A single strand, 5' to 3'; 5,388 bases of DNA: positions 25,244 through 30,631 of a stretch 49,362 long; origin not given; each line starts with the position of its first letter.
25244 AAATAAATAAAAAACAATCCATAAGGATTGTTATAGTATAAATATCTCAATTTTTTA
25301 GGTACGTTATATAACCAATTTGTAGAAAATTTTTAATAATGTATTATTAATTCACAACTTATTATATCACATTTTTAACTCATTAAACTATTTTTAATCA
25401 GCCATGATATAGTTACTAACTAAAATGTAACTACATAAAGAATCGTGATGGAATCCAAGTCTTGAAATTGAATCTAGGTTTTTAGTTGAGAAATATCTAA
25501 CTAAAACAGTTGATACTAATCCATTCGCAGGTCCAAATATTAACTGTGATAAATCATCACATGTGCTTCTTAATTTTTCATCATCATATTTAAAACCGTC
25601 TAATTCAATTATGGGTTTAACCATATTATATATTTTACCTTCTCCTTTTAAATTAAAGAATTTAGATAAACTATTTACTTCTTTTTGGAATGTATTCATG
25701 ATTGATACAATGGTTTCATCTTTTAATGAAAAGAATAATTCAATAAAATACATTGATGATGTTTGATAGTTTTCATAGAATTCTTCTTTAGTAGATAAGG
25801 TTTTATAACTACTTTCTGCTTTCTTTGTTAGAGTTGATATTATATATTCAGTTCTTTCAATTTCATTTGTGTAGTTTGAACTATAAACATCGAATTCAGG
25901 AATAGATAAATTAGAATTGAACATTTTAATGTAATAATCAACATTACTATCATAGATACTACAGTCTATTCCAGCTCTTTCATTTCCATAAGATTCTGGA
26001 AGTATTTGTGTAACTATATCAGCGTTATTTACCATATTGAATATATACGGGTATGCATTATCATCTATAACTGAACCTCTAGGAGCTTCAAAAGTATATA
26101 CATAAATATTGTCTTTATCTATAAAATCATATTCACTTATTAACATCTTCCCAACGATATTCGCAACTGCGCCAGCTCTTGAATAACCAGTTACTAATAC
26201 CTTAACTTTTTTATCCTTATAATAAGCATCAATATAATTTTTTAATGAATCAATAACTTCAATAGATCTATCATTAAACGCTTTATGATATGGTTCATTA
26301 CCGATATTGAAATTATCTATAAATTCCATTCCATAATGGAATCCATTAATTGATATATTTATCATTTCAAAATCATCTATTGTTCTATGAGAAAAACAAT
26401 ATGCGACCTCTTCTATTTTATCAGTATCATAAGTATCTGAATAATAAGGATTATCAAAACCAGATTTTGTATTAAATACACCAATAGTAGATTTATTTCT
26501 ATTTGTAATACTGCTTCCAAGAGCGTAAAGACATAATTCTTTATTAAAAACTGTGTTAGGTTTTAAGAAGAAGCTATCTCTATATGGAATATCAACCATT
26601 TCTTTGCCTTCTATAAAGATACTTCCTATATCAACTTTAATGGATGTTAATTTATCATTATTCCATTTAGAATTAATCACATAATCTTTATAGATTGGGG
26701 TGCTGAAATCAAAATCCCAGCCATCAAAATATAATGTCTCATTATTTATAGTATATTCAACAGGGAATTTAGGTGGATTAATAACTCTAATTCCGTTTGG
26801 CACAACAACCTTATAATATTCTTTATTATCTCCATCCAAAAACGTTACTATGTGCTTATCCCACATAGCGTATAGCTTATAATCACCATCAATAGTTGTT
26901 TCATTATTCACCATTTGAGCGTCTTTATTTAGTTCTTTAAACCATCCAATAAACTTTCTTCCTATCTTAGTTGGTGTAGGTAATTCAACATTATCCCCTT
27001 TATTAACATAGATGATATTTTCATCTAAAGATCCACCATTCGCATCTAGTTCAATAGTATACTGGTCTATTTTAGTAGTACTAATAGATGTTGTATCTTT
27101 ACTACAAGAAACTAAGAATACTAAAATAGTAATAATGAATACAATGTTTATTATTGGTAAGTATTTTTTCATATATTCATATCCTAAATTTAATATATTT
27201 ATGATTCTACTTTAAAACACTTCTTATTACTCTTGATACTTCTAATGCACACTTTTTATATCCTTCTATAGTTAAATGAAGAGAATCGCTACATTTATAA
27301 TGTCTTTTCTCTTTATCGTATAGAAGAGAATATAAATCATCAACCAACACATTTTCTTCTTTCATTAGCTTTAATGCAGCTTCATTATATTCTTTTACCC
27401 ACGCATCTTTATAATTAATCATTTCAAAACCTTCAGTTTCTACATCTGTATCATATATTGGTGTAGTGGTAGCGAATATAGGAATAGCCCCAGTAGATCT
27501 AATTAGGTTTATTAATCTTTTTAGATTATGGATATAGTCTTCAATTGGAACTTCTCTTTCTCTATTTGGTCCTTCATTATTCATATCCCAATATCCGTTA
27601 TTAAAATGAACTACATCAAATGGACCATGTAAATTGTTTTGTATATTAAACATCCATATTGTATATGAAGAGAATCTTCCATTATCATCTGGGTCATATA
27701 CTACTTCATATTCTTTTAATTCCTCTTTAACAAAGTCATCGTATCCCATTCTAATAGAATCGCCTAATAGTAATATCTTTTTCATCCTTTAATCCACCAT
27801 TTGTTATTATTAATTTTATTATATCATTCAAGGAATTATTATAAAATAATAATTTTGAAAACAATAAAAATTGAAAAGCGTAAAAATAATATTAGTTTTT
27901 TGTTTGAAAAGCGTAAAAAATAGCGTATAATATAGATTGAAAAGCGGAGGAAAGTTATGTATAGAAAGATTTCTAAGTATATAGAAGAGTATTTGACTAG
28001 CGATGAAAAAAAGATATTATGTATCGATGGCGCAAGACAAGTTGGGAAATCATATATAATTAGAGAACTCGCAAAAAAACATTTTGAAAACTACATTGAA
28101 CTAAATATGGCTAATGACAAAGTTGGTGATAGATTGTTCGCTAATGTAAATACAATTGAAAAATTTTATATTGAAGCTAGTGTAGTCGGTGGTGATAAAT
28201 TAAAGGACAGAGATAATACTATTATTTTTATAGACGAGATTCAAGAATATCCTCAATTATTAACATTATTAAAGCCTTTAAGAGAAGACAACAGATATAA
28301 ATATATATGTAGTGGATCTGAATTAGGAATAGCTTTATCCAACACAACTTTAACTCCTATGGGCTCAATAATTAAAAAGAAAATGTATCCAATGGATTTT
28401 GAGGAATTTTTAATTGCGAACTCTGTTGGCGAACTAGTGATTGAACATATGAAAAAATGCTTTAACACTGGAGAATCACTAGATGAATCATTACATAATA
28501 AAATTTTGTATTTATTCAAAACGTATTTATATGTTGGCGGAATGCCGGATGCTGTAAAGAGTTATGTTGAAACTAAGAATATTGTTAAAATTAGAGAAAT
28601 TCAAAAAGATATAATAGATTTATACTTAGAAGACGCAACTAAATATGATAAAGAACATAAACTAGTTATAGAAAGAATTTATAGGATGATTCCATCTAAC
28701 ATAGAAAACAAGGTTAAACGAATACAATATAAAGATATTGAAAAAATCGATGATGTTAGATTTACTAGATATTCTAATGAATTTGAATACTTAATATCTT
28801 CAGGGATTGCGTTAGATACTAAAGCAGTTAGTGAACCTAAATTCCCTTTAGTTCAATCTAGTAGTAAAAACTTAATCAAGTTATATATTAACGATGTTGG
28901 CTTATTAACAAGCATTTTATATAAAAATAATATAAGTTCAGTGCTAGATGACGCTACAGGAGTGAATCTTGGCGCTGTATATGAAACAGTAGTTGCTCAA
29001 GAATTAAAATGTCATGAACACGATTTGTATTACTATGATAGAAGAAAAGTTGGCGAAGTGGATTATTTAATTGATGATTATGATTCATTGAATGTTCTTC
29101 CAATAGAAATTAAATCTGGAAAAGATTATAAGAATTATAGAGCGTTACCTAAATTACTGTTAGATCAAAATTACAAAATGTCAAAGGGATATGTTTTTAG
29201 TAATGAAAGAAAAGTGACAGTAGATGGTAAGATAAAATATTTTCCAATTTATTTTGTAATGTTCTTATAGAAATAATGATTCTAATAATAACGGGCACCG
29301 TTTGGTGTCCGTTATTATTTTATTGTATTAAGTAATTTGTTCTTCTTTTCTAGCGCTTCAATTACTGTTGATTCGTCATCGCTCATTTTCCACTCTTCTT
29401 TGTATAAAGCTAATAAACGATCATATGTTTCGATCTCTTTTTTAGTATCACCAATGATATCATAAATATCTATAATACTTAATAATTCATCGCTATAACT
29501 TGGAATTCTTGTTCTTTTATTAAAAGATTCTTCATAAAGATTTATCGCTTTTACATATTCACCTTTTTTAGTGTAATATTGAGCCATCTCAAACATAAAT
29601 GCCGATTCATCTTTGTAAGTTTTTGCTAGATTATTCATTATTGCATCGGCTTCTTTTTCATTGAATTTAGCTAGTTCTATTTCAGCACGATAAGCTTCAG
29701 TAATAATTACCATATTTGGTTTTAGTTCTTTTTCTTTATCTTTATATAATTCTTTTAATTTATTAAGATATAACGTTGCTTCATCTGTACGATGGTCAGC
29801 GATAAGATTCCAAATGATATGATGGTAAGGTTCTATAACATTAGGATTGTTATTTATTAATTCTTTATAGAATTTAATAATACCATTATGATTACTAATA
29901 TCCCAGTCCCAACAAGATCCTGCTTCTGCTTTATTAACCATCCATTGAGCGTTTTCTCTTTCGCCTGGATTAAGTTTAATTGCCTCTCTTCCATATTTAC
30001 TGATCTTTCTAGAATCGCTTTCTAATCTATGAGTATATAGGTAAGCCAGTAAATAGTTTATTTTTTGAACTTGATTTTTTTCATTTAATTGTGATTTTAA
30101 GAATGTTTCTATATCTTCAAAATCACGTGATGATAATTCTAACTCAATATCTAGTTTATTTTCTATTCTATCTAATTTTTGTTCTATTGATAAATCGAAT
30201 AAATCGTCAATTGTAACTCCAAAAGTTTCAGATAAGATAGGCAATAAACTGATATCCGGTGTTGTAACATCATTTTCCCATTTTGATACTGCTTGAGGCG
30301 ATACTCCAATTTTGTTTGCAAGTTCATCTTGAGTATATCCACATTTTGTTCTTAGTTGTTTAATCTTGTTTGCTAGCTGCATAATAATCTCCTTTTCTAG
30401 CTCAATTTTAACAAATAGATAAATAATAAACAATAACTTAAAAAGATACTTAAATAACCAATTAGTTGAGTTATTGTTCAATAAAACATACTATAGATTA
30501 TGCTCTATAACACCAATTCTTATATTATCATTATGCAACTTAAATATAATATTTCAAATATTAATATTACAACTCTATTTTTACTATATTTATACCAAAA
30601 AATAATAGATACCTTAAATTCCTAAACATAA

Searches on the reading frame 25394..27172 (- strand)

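Call 41: search_protein_families(library=pfam, max_evalue=0.001, proteins=[window:25394-27172:-])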
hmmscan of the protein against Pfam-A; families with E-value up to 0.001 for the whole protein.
window:25394-27172:- (592 aa): 2 families
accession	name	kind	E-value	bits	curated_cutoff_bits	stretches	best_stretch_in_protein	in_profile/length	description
PF09479.16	Flg_new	-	5.5e-11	42.9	27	1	38-102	1-64/65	Listeria-Bacteroides repeat domain (List_Bact_rpt)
PF01764.32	Lipase_3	-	1.1e-06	29.1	22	1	305-392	48-137/140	Lipase (class 3)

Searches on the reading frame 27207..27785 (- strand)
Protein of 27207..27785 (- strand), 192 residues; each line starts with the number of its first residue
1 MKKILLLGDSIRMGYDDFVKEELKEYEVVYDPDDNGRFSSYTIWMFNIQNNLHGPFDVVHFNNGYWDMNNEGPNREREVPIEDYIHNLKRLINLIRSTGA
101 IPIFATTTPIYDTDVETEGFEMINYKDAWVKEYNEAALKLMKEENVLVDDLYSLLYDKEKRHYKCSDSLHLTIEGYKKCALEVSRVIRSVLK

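Call 41: search_protein_families(library=pfam, max_evalue=0.001, proteins=[window:27207-27785:-])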
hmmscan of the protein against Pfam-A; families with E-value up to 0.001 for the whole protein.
window:27207-27785:- (192 aa): 2 families
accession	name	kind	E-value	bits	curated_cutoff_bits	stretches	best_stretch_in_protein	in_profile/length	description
PF13472.12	Lipase_GDSL_2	-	4.8e-10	40.7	32.9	1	36-177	39-177/178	GDSL-like Lipase/Acylhydrolase family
PF00657.28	Lipase_GDSL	-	2.2e-07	31.7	23.6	1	77-182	103-207/208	GDSL-like Lipase/Acylhydrolase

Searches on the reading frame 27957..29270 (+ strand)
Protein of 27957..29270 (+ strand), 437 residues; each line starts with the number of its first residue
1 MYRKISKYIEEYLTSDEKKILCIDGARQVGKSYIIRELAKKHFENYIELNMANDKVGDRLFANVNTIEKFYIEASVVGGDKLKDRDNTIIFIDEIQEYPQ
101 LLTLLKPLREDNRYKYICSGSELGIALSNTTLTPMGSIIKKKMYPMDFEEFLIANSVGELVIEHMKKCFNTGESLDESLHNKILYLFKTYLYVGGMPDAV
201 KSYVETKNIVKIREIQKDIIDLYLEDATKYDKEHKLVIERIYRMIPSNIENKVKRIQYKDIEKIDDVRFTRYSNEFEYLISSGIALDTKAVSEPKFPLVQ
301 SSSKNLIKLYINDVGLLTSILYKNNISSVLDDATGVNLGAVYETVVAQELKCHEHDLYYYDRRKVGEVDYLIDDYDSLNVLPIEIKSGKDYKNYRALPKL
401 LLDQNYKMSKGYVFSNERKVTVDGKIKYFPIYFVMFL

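Call 41: search_protein_families(library=pfam, max_evalue=0.001, proteins=[window:27957-29270:+])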
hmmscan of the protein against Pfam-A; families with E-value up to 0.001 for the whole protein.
window:27957-29270:+ (437 aa): 2 families
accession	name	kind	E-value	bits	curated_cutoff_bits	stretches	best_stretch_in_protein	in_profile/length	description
PF13173.12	AAA_14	-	2.4e-25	89.5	27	1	18-152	2-129/129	AAA domain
PF13635.12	DUF4143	-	6.1e-23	81.8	28.1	1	226-388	3-160/160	Domain of unknown function (DUF4143)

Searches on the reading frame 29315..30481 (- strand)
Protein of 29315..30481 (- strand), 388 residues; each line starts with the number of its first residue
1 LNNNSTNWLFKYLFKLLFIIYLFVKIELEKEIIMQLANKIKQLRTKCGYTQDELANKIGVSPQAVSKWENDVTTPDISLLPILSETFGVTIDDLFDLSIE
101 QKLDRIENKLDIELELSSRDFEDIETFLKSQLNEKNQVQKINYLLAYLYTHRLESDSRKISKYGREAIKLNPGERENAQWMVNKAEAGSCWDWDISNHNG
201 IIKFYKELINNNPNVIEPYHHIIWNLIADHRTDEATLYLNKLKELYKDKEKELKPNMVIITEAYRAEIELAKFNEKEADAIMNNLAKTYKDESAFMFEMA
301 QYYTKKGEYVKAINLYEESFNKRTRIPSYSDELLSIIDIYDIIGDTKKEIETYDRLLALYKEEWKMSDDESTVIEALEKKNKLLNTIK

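Call 41: search_protein_families(library=pfam, max_evalue=0.001, proteins=[window:29315-30481:-])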
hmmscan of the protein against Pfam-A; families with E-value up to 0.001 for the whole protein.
window:29315-30481:- (388 aa): 6 families
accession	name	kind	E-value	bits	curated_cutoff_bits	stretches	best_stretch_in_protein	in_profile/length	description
PF01381.28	HTH_3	-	3.6e-17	62.6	23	1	40-94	1-55/55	Helix-turn-helix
PF12844.13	HTH_19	-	7.5e-12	45.4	30.2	1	38-96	2-60/64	Helix-turn-helix domain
PF13560.12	HTH_31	-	1.7e-07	31.8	27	1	35-93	1-60/64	Helix-turn-helix domain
PF13443.12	HTH_26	-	5e-06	27.1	22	1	39-97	1-60/63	Cro/C1-type HTH DNA-binding domain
PF13429.12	TPR_15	-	7.9e-06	25.9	26.2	0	112-177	117-182/280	Tetratricopeptide repeat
PF13424.12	TPR_12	-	0.00088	19.9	30.1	0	298-361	8-76/77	Tetratricopeptide repeat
